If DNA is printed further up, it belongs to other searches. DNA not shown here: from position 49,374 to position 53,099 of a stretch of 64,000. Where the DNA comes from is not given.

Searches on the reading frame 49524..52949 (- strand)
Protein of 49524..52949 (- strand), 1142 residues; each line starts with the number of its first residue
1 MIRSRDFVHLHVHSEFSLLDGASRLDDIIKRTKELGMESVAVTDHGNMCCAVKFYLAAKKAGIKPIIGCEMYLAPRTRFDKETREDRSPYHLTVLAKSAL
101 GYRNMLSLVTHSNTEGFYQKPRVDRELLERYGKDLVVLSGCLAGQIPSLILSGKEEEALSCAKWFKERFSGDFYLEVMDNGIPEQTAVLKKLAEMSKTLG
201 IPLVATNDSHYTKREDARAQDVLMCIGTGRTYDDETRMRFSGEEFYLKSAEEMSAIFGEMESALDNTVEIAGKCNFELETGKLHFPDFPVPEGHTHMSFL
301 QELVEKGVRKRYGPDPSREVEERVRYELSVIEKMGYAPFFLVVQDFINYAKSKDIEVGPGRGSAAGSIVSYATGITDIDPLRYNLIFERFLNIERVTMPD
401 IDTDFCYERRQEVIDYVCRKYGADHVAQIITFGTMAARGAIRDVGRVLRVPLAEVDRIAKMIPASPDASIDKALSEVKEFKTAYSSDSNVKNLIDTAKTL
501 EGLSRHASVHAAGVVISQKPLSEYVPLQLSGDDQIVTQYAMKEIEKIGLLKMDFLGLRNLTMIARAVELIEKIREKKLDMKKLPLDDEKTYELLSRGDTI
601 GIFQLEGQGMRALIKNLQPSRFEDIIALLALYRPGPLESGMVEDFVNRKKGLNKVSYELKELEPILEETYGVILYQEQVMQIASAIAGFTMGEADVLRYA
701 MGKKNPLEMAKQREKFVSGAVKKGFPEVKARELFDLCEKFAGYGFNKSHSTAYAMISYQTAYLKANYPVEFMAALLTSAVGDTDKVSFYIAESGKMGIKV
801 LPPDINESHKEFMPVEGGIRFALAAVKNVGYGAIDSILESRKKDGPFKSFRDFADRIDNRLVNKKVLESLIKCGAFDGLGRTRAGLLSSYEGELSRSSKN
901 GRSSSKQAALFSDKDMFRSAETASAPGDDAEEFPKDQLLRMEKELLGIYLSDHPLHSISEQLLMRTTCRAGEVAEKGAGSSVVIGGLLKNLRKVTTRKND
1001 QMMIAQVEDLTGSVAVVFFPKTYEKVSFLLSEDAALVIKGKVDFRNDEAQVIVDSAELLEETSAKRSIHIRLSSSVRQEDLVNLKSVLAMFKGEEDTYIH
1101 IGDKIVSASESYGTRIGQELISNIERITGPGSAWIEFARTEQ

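Call 77: search_protein_families(library=pfam, proteins=[window:49524-52949:-], max_evalue=0.0001)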
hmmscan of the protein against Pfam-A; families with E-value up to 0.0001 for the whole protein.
window:49524-52949:- (1142 aa): 5 families
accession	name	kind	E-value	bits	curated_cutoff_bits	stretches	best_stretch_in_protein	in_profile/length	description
PF07733.18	DNA_pol3_alpha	-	3.5e-106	355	23.9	1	299-556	2-260/260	Bacterial DNA polymerase III alpha NTPase domain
PF17657.6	DNA_pol3_finger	-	3.3e-67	225.4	22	1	559-724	1-166/166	Bacterial DNA polymerase III alpha subunit finger domain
PF02811.25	PHP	-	4.6e-54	183.6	26.4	1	9-179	1-163/164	PHP domain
PF14579.12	HHH_6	-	1.6e-31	108.8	25.6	1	797-884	1-88/90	Helix-hairpin-helix motif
PF01336.31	tRNA_anti-codon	-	1.4e-11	44.6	27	1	982-1059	1-75/75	OB-fold nucleic acid binding domain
